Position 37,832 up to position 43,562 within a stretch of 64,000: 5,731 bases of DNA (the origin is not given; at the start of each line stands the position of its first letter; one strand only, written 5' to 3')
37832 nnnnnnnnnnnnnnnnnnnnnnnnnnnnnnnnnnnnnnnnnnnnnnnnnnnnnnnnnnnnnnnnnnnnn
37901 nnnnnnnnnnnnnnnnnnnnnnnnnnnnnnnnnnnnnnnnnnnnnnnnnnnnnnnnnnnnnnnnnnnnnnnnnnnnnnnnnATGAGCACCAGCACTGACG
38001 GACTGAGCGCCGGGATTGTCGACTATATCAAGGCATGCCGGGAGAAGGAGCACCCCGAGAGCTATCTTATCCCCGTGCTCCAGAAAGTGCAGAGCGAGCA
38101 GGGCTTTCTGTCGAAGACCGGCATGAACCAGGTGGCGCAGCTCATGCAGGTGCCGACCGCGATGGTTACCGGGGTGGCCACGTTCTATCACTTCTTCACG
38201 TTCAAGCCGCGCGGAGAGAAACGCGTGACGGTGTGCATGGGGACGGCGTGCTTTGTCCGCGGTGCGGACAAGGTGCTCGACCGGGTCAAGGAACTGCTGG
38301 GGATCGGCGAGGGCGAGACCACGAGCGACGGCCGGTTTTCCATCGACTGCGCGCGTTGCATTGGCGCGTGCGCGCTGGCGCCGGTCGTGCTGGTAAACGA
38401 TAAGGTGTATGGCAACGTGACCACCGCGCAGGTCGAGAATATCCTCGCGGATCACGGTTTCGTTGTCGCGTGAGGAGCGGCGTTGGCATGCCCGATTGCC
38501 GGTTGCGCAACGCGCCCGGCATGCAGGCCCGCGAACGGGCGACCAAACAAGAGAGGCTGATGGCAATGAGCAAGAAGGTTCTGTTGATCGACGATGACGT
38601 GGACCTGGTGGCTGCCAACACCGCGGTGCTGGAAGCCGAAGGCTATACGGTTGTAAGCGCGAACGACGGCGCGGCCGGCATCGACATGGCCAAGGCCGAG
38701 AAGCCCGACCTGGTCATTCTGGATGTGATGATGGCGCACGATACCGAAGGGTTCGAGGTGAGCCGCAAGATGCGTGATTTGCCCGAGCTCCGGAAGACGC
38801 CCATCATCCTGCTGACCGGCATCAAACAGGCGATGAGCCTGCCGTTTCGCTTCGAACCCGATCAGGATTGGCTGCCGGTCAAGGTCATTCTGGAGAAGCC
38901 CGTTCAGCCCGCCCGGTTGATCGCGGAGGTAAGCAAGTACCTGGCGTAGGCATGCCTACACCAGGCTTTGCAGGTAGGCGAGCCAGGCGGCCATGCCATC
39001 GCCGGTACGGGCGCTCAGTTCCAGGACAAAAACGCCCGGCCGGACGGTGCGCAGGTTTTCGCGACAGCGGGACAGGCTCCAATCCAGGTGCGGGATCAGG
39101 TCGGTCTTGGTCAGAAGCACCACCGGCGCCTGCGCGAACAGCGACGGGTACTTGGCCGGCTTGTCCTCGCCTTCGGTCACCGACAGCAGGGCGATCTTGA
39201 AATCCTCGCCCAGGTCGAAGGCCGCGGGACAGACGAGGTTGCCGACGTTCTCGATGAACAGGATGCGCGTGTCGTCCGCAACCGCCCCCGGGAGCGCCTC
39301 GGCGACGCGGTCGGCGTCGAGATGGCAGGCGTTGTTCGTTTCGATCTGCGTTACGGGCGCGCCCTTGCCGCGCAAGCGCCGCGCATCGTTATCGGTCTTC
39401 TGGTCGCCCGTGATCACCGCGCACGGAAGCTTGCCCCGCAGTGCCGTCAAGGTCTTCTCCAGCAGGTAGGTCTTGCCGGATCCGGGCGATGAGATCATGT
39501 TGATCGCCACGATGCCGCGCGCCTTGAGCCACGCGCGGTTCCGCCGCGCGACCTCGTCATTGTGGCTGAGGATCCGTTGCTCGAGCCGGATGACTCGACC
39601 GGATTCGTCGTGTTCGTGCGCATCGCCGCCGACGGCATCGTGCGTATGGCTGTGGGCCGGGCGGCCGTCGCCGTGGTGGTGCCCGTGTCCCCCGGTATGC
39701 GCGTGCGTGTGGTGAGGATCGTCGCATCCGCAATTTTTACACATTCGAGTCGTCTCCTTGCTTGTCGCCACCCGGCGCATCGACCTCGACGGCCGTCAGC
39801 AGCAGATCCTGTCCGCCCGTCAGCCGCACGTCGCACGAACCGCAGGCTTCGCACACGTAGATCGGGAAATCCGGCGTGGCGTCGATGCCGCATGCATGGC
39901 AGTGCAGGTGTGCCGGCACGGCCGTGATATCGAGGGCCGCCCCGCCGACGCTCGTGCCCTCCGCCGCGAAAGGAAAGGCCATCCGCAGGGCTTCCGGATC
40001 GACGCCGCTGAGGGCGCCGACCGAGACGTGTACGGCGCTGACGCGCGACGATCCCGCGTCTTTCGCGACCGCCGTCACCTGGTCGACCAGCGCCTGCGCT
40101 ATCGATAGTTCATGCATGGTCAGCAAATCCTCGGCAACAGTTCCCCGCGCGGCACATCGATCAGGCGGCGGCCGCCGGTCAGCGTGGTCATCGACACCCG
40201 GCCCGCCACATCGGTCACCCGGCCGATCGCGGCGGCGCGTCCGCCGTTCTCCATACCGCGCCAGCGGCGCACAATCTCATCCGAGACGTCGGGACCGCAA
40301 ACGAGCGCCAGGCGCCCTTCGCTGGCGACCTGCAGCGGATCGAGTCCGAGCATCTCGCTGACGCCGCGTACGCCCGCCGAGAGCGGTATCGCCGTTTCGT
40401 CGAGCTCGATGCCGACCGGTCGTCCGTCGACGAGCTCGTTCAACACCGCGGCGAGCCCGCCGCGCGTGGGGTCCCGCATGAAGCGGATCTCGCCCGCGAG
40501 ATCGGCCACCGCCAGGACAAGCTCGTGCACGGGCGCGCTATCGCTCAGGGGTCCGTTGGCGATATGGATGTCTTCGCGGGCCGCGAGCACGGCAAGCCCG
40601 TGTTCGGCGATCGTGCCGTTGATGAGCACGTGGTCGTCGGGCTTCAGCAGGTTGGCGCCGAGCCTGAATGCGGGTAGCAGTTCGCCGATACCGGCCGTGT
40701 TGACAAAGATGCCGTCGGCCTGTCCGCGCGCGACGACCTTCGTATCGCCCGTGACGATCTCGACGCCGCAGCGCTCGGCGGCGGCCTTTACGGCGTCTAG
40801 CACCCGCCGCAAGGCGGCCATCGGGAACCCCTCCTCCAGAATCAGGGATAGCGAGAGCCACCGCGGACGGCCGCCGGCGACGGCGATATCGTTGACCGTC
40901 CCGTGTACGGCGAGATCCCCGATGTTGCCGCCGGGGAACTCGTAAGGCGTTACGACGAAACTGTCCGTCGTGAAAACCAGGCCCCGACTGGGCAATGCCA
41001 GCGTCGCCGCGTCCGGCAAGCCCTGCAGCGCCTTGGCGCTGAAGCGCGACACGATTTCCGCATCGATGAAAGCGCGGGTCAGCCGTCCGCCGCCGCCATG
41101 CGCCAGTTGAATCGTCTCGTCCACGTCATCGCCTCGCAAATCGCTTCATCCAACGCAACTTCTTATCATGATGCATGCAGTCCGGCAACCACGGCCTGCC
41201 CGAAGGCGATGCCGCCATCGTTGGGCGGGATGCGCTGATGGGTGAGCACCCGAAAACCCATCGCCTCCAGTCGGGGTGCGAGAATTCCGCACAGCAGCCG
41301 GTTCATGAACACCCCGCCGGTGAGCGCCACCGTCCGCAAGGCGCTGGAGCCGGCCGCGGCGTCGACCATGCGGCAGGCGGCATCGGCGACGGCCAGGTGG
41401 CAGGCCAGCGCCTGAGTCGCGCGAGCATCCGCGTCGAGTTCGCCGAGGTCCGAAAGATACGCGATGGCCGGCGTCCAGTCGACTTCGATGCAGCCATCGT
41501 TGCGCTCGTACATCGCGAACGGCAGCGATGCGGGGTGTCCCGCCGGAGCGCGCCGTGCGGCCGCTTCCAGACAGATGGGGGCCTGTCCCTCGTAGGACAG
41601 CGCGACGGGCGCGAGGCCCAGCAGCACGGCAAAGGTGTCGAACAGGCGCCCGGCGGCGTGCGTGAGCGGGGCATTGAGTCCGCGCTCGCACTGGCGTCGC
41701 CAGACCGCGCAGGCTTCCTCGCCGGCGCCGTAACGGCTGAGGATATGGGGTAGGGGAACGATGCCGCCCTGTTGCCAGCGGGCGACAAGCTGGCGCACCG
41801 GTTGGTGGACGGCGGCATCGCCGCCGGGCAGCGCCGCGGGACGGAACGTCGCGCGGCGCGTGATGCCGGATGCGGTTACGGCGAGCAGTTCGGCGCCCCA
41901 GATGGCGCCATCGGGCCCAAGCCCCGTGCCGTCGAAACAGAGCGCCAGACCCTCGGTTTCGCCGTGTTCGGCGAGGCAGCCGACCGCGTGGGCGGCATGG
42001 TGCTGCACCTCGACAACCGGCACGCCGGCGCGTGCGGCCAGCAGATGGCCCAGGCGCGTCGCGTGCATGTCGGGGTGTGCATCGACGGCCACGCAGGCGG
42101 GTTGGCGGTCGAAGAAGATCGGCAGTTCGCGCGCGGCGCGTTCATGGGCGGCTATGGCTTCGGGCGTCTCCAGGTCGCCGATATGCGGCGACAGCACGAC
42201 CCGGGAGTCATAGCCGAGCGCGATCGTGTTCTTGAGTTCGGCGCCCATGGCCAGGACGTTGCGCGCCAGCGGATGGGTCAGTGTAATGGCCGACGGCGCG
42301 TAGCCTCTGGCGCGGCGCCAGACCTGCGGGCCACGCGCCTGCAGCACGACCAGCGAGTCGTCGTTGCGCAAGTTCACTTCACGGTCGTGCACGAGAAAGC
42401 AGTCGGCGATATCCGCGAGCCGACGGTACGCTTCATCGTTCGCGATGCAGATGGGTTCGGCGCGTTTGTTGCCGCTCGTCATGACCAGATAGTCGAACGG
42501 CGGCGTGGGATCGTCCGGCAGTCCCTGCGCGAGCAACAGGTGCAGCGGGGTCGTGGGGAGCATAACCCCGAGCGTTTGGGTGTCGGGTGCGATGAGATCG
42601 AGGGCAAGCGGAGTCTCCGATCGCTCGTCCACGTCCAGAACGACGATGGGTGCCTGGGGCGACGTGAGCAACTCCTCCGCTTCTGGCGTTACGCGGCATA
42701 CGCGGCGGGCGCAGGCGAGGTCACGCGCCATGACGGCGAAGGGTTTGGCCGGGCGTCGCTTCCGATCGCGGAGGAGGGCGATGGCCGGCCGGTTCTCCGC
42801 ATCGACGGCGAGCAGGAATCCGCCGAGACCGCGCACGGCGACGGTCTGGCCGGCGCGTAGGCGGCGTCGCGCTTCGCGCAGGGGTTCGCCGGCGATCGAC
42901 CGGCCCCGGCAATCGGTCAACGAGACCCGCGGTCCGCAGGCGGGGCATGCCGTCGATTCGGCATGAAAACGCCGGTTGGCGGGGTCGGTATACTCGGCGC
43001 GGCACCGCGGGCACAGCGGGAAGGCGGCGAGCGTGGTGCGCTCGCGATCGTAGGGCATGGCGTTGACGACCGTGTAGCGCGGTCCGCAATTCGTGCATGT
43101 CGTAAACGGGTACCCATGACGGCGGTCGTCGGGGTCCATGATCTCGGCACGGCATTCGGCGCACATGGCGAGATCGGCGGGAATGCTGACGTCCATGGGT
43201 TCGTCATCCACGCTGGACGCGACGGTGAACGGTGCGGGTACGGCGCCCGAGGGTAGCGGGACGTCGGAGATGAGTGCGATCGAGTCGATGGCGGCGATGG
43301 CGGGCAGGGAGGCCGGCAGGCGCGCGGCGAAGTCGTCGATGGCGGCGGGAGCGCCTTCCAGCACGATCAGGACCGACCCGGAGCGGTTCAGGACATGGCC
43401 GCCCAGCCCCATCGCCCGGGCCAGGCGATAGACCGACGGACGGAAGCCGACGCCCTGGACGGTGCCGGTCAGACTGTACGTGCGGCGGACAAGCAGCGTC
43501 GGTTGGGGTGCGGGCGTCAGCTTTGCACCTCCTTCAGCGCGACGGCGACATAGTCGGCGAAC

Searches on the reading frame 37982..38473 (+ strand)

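Call 13: search_protein_families(library=pfam, proteins=[window:37982-38473:+], max_evalue=0.001)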
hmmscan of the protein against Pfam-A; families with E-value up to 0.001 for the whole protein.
window:37982-38473:+ (163 aa): 1 family
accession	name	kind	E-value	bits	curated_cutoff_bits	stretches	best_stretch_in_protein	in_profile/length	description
PF01257.25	2Fe-2S_thioredx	-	4.7e-50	169.6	24.8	1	19-157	5-143/145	Thioredoxin-like [2Fe-2S] ferredoxin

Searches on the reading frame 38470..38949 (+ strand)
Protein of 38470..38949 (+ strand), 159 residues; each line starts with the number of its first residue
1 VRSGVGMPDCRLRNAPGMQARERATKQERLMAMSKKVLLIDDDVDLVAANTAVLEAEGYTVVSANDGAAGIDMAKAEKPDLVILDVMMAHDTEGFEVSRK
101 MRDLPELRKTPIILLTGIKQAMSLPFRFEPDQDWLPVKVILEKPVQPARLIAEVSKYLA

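Call 13: search_protein_families(library=pfam, proteins=[window:38470-38949:+], max_evalue=0.001)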
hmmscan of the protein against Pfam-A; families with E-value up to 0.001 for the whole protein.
window:38470-38949:+ (159 aa): 1 family
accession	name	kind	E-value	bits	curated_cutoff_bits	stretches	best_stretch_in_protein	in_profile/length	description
PF00072.30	Response_reg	-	2e-17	63.8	30.2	1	37-152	1-108/111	Response regulator receiver domain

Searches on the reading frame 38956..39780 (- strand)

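Call 13: search_protein_families(library=pfam, proteins=[window:38956-39780:-], max_evalue=0.001)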
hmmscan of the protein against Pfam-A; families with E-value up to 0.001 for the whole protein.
window:38956-39780:- (274 aa): 1 family
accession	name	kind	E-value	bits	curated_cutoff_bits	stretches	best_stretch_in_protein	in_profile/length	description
PF02492.25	cobW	-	8.4e-19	68.3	20.7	1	96-250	6-176/180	CobW/HypB/UreG, nucleotide-binding domain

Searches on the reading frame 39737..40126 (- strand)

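Call 13: search_protein_families(library=pfam, proteins=[window:39737-40126:-], max_evalue=0.001)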
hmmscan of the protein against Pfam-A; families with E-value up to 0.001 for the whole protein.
window:39737-40126:- (129 aa): 1 family
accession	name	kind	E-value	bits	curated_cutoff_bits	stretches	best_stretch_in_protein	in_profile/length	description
PF01155.25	HypA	-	1.3e-29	102.9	28.9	1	4-115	1-112/112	Hydrogenase/urease nickel incorporation, metallochaperone, hypA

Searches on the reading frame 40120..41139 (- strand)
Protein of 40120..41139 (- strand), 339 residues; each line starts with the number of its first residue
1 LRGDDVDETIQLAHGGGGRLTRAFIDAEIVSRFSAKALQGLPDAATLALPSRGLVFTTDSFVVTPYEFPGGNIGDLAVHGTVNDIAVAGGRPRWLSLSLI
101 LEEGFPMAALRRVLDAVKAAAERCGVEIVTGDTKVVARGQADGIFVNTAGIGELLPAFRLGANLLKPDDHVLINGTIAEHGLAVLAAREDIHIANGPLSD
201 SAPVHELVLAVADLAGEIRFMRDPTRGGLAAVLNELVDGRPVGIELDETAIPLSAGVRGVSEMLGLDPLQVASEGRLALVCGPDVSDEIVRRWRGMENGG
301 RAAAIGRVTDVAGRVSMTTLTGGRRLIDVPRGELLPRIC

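Call 13: search_protein_families(library=pfam, proteins=[window:40120-41139:-], max_evalue=0.001)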
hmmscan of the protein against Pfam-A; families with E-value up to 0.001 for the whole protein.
window:40120-41139:- (339 aa): 2 families
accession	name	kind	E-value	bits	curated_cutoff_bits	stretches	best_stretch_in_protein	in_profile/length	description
PF00586.29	AIRS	-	3.4e-22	79.4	24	1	43-153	3-111/112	AIR synthase related protein, N-terminal domain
PF02769.27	AIRS_C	-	8.9e-19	68.6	23.1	1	166-311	1-148/156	AIR synthase related protein, C-terminal domain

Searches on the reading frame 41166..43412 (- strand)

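Call 13: search_protein_families(library=pfam, proteins=[window:41166-43412:-], max_evalue=0.001)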
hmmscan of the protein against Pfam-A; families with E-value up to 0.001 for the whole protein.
window:41166-43412:- (748 aa): 4 families
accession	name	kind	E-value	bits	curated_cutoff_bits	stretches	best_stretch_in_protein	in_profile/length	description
PF22521.2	HypF_C_2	-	9.2e-60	202.8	27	1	491-739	2-241/241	Carbamoyltransferase, Kae1-like Domain, second subdomain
PF01300.24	Sua5_yciO_yrdC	-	9.8e-33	113.6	25.1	1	184-367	2-177/178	Telomere recombination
PF07503.17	zf-HYPF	-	6.7e-32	109.5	23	2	133-165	1-33/34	HypF finger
PF17788.7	HypF_C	-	2.7e-28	99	23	1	384-482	4-99/99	HypF Kae1-like domain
